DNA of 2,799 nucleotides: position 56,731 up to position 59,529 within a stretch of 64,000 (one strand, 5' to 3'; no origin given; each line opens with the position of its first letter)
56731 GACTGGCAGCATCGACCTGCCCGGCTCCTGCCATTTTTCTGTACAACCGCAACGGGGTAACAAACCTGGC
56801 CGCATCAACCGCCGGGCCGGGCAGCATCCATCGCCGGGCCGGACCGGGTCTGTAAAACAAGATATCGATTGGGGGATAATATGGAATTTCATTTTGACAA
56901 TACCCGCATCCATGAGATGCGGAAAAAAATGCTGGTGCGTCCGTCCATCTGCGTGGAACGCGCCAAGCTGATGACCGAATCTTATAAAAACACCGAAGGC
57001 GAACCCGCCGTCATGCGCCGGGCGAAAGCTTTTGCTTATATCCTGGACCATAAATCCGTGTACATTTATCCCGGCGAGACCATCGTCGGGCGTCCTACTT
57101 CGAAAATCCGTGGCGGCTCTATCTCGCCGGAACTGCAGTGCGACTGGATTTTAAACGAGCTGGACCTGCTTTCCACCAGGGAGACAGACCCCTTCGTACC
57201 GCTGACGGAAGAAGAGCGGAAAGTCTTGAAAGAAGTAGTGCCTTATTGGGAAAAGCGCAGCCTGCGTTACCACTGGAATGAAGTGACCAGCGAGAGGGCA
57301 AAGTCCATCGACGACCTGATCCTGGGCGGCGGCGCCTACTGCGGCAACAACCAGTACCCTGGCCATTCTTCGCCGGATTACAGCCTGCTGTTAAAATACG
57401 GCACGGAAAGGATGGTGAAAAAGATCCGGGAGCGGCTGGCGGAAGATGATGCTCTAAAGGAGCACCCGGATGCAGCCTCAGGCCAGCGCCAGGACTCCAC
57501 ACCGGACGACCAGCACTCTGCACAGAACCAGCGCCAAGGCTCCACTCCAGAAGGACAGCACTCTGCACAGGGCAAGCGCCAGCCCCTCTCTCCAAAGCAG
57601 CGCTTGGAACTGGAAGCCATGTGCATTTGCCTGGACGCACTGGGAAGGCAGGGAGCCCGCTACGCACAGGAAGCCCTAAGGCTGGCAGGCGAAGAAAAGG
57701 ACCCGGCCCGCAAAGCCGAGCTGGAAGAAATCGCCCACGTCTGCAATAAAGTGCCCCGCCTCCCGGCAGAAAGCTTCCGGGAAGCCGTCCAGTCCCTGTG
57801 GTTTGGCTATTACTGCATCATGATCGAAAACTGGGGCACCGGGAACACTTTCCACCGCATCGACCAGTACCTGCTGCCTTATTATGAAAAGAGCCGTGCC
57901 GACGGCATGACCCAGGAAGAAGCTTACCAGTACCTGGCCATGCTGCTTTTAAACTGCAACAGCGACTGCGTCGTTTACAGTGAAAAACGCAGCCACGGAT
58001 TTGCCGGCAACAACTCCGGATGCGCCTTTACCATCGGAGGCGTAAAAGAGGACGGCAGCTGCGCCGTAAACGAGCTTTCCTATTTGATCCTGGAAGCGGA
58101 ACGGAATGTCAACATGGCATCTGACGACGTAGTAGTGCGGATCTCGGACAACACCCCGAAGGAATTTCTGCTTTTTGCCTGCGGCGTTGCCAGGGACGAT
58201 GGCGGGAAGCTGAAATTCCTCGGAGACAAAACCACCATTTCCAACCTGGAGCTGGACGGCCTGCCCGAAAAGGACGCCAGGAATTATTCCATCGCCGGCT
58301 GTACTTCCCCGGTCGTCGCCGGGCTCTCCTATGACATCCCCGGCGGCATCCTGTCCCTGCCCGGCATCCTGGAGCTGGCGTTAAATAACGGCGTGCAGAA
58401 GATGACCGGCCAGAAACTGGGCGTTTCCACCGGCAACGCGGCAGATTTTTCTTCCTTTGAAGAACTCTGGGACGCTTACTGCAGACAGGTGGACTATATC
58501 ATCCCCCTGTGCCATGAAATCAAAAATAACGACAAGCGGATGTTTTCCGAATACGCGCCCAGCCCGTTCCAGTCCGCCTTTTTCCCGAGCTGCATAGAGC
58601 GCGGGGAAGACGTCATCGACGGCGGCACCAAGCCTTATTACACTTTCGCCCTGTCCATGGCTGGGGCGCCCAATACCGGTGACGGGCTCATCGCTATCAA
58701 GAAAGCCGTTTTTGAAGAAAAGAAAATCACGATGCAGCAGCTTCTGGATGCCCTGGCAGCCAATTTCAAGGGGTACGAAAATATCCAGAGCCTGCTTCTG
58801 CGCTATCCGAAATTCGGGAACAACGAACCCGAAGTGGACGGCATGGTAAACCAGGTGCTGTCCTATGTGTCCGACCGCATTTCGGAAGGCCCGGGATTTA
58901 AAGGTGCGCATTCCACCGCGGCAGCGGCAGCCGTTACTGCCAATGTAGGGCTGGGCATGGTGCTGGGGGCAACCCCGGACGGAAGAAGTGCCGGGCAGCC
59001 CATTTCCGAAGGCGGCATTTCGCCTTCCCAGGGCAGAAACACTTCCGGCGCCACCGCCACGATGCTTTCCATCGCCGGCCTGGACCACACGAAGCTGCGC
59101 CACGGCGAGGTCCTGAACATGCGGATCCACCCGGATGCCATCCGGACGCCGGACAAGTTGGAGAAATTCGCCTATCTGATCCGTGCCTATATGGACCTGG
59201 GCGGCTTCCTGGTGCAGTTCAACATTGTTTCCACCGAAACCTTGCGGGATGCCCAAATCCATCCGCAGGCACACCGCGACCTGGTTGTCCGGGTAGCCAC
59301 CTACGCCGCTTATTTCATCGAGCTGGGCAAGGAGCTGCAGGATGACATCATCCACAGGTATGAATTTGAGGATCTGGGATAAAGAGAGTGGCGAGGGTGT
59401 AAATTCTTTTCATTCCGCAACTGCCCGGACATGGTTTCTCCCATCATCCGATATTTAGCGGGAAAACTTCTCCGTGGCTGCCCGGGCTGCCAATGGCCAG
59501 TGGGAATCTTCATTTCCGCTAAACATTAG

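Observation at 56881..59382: Glycyl-radical enzyme homologue lacking the radical glycine (RVATY instead of RVAGY), beside an intact activase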

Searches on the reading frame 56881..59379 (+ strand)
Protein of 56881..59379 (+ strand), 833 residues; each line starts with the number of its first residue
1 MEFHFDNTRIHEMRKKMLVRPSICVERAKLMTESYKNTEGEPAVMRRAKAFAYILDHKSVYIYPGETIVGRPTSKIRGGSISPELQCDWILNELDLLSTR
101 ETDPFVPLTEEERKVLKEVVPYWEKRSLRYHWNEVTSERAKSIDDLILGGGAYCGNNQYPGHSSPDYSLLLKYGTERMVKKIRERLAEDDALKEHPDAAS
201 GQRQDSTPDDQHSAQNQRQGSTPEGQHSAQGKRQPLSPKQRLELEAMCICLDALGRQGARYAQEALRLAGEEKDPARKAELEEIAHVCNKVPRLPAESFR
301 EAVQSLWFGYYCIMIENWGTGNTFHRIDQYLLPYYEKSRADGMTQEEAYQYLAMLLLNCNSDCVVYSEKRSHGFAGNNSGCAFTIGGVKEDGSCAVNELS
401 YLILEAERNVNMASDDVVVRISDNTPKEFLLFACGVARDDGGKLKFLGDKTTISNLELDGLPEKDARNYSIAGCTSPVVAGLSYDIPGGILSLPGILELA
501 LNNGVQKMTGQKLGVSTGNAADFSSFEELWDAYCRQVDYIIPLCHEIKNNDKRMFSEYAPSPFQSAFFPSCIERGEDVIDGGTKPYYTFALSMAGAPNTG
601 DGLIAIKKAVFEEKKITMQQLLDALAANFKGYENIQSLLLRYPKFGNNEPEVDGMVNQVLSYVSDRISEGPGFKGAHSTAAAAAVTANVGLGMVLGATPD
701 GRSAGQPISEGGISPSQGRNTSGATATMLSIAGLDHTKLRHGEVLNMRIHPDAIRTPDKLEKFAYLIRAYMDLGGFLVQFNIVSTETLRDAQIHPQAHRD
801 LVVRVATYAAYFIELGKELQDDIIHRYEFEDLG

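Call 3: search_protein_families(library=pfam, proteins=[window:56881-59379:+])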
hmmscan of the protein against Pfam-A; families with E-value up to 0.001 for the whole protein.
window:56881-59379:+ (833 aa): 2 families
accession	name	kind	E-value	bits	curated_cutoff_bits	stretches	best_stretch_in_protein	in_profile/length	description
PF02901.20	PFL-like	-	1.7e-171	572.6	24.3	2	234-692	189-647/647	Pyruvate formate lyase-like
PF01228.26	Gly_radical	-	9.7e-25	87.6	22.2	1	711-813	3-106/106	Glycine radical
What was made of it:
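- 56881..59382 (+): Threonyl radical enzyme (TRE), 833 aa, with the GRE fold. Pfam finds PFL-like plus Gly_radical (call 3).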

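Call 4: search_protein_families(library=ncbifam, proteins=[window:56881-59379:+])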
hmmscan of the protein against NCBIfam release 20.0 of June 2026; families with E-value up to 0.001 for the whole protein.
window:56881-59379:+ (833 aa): 12 families
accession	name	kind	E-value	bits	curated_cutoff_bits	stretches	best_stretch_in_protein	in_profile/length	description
TIGR01774.1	PFL2-3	subfamily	2.4e-168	561.9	678.2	2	244-828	198-783/786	formate C-acetyltransferase/glycerol dehydratase family glycyl radical enzyme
NF043068.1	glycl_HYPD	equivalog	2.8e-147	492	1100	2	240-828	192-781/784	trans-4-hydroxy-L-proline dehydratase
NF048011.1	SfplDhtHpsGDes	equivalog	1.4e-141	473.5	1000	2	243-829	226-819/821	(2S)-3-sulfopropanediol dehydratase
TIGR04394.1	choline_CutC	equivalog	1.1e-138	464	1050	2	259-829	216-786/789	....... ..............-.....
NF007437.0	PRK09983.1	equivalog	3.1e-138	462.1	1109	2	245-828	190-762/765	formate C-acetyltransferase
NF048009.1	SfplDhtHpfGKleb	equivalog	2.7e-129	432.6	1000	2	239-829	220-822/824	(2S)-3-sulfopropanediol dehydratase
NF033718.1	indole_decarb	equivalog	1.9e-108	363.9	1100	3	257-633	270-647/868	indoleacetate decarboxylase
NF033715.1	glycyl_HPDL_Lrg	equivalog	3e-98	329.8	1150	3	245-632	273-680/901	4-hydroxyphenylacetate decarboxylase large subunit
TIGR01255.1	pyr_form_ly_1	equivalog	1e-39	136.7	994.2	1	294-827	231-739/744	formate C-acetyltransferase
NF038360.1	rad_fix_GrcA3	exception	3.3e-14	52.7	158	1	761-827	7-73/78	autonomous glycyl radical cofactor GrcA3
NF008341.1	PRK11127.1-1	equivalog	1.8e-09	37.4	145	1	774-826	22-74/80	autonomous glycyl radical cofactor GrcA2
TIGR04365.1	spare_glycyl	equivalog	5.6e-07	29.9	170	1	774-826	68-120/126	autonomous glycyl radical cofactor GrcA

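Call 6: find_homologous_proteins(query=window:56881-59379:+, max_evalue=1e-30)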
Query window:56881-59379:+ (833 aa): 1431 proteins with E <= 1e-30 among 8000 candidates; the best 120 are listed.
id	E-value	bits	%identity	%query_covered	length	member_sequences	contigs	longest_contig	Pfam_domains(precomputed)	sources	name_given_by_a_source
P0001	0.0e+0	1911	98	100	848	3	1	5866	PF02901.21,PF01228.27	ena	-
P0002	0.0e+0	1313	69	99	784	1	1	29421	PF02901.21,PF01228.27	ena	-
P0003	0.0e+0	1311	69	99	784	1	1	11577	PF02901.21,PF01228.27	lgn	-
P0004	0.0e+0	1310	69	99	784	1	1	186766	PF02901.21,PF01228.27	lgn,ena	-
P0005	0.0e+0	1309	68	99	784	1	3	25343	PF02901.21,PF01228.27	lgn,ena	-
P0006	0.0e+0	1309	68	99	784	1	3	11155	PF02901.21,PF01228.27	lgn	-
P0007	0.0e+0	1308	68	99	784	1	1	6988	PF02901.21,PF01228.27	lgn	-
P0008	0.0e+0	1306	68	99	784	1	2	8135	PF02901.21,PF01228.27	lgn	-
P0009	0.0e+0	1303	68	99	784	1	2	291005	PF02901.21,PF01228.27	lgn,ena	-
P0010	0.0e+0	1303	68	99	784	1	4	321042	PF02901.21,PF01228.27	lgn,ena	-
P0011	0.0e+0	1302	68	99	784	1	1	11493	PF02901.21,PF01228.27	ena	-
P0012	0.0e+0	1302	68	99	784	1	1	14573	PF02901.21,PF01228.27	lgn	-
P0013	0.0e+0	1302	68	99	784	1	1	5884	PF02901.21,PF01228.27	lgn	-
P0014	0.0e+0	1301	68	99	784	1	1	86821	PF02901.21,PF01228.27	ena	-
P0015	0.0e+0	1301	68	99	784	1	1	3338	PF02901.21,PF01228.27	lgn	-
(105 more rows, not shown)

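Call 21: search_solved_structures(query=window:56881-59379:+, max_evalue=1e-10, show_alignments=2)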
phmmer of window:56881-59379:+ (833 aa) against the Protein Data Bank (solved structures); distinct sequences matched with E-value up to 1e-10: 36.
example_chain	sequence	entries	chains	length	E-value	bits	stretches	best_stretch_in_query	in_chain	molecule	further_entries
1r8w_A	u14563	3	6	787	3.8e-130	438.8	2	244-828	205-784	glycerol dehydratase | B12-independent glycerol dehydratase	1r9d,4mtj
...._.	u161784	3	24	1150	3e-124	419.3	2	256-830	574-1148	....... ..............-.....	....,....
5i2a_A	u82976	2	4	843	1.2e-123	417.2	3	243-630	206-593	Diol-dehydratase | Diol dehydratase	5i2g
8iof_A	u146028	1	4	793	4.2e-120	405.6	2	245-833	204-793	Benzylsuccinate synthase alpha subunit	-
9rco_A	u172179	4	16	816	6.4e-118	398.4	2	252-828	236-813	Glycyl radical protein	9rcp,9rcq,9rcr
8id0_A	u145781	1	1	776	7.7e-118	398.1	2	253-829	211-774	formate C-acetyltransferase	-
8yjo_A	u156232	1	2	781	9.1e-118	397.8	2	245-827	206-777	Probable dehydratase PflD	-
6vxc_A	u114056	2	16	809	9.2e-118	397.8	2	240-828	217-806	Trans-4-hydroxy-L-proline dehydratase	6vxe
8id1_A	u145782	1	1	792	1.4e-116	393.9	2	244-826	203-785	Formate C-acetyltransferase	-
6lon_B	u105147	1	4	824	1.8e-112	380.3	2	243-832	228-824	PFL2/glycerol dehydratase family glycyl radical enzyme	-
5a0z_A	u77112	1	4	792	3.2e-112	379.5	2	256-830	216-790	CHOLINE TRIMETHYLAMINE LYASE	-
5a0u_A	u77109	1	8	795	3.2e-112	379.5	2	256-830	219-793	CHOLINE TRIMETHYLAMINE LYASE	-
5kdp_A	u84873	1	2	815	3.3e-110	372.8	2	260-826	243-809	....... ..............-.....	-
9ht9_A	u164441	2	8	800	4e-110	372.6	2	260-826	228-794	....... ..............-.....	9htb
9r0v_A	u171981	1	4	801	4.2e-110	372.5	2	260-826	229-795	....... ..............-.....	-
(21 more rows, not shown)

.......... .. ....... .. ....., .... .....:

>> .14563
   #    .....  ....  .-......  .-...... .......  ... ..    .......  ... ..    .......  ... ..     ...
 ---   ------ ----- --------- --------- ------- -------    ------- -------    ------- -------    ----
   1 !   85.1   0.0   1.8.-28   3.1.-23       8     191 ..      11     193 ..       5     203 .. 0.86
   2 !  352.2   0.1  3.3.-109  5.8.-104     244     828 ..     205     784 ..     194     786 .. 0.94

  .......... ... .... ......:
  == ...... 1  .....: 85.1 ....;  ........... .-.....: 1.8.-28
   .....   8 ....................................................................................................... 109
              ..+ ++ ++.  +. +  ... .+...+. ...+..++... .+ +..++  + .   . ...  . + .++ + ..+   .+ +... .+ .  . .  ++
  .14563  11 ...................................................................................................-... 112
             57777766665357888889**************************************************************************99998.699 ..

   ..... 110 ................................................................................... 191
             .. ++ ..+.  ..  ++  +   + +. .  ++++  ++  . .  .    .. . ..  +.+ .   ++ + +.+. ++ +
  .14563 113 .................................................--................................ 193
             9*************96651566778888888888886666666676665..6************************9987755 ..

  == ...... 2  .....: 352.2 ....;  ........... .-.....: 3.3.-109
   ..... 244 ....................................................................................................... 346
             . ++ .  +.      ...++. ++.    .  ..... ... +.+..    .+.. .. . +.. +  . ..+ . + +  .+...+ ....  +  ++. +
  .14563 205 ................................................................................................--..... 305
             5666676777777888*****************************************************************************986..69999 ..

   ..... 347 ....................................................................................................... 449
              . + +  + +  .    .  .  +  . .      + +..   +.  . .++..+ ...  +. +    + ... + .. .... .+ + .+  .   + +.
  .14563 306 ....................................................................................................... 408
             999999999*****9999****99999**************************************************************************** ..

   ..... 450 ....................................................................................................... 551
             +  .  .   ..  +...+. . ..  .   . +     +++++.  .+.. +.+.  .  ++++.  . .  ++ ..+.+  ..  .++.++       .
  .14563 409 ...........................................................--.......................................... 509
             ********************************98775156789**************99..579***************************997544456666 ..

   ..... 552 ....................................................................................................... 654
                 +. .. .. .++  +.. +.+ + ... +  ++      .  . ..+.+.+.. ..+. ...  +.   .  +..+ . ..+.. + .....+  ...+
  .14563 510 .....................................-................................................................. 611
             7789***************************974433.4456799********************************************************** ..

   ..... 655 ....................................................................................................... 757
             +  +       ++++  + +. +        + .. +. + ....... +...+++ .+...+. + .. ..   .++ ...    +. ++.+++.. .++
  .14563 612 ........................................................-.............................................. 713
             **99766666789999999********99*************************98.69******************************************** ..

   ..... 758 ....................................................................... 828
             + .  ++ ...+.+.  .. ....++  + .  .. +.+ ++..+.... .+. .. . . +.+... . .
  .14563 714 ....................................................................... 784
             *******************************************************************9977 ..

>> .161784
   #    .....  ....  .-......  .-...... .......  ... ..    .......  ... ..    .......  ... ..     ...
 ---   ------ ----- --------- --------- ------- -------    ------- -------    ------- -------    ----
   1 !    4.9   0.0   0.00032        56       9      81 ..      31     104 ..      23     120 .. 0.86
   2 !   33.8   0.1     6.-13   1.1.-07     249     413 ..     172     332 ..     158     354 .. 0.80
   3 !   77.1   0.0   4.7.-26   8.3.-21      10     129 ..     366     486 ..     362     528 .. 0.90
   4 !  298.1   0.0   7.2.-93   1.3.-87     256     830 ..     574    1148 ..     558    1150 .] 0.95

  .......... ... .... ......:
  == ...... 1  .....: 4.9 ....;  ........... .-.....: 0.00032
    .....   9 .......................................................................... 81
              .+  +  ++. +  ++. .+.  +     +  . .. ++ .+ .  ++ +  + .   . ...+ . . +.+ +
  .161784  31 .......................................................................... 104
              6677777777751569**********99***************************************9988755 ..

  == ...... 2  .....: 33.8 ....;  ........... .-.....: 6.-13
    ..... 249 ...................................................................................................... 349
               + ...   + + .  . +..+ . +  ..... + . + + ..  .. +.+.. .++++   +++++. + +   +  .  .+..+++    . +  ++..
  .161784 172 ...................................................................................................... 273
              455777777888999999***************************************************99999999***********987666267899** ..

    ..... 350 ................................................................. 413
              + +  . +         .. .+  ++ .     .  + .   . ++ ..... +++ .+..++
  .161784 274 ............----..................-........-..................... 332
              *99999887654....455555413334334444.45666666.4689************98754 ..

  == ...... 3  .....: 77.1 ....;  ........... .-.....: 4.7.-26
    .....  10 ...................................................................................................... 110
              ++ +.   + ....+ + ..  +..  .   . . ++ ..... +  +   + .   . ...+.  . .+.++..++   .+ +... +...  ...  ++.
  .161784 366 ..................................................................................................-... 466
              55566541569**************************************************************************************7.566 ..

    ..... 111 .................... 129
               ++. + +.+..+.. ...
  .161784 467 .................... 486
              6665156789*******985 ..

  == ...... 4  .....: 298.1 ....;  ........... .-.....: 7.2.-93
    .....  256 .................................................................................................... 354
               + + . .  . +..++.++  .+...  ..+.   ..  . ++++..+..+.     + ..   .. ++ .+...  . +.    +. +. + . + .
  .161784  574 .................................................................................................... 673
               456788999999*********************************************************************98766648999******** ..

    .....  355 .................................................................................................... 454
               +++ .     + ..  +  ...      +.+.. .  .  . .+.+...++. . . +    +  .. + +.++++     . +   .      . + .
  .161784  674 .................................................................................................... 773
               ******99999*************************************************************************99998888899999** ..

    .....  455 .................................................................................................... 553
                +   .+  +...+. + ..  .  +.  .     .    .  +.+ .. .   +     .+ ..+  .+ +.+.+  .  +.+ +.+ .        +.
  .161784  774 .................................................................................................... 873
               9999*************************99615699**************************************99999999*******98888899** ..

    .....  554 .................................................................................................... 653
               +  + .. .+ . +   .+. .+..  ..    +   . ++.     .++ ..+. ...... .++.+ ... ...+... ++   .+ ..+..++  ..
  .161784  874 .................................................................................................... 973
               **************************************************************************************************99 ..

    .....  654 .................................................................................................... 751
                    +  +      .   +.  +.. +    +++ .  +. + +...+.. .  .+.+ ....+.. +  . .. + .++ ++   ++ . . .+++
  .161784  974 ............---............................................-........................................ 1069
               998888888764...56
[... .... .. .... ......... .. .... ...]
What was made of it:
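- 58291..58323 (+): Cys loop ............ Cys474 (58300-58302, TGT) is the presumed thiyl radical site. Ser476 occupies the position of the eliminase Glu. The alignment to 1r8w pairs this loop with the dehydratase's 'gcvep' Cys loop (call 21).
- On Threonyl radical enzymes (TRE; AARE class): RVATY aligns to RVAGY of 1r8w (call 21). Cys474 aligns with the Cys of the 'gcvep' loop of 1r8w (call 21).
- On GRE 1,2-eliminases (glycerol/propanediol dehydratase, CutC, HypD, IslA): Ser476 aligns with the Glu of the 'gcvep' loop (call 21).
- Closest known: B12-independent glycerol dehydratase. Different: The catalytic Glu two residues after the Cys (the 'gcvep' loop of 1r8w) is Ser476 (call 21).
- Closest known: Pyruvate formate-lyase. 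Different: PFL chains rank far below the eliminases in the sequence search against solved structures (call 21).
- Checked: It also pairs 'iagctsp' with 'iigcvep' (call 21).
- Thr807 aligns with the radical Gly of glycerol dehydratase, and Cys474 aligns with its thiyl Cys (call 21).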

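Call 25: search_protein_representatives(protein=window:56881-59379:+)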
Query: 833 residues. Proteins with E-value up to 0.001 (for the whole library): 8591; up to 1e-10: 4644; up to 1e-30: 2021. The best 150 are listed.
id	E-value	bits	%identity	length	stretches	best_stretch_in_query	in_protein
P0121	4.4e-204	696.6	45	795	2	244-832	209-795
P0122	1.9e-196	671.4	43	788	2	247-830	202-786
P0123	2.3e-187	641.3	43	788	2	253-830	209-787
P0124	1.2e-171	589.3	41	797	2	249-828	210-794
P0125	1.4e-171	589.2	42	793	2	231-830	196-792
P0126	1.0e-169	582.9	40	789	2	243-832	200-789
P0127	2.4e-162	558.6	42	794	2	244-831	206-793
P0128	2.2e-159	548.8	40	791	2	239-826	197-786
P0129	4.1e-158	544.6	42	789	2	245-829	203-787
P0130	3.9e-155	534.7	40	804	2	246-831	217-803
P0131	3.2e-154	531.7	42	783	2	242-832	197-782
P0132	2.6e-149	515.5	46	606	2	244-634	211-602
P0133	6.0e-149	514.2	42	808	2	235-830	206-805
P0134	1.7e-148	512.7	43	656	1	228-831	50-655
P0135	1.3e-145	503.2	38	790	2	245-828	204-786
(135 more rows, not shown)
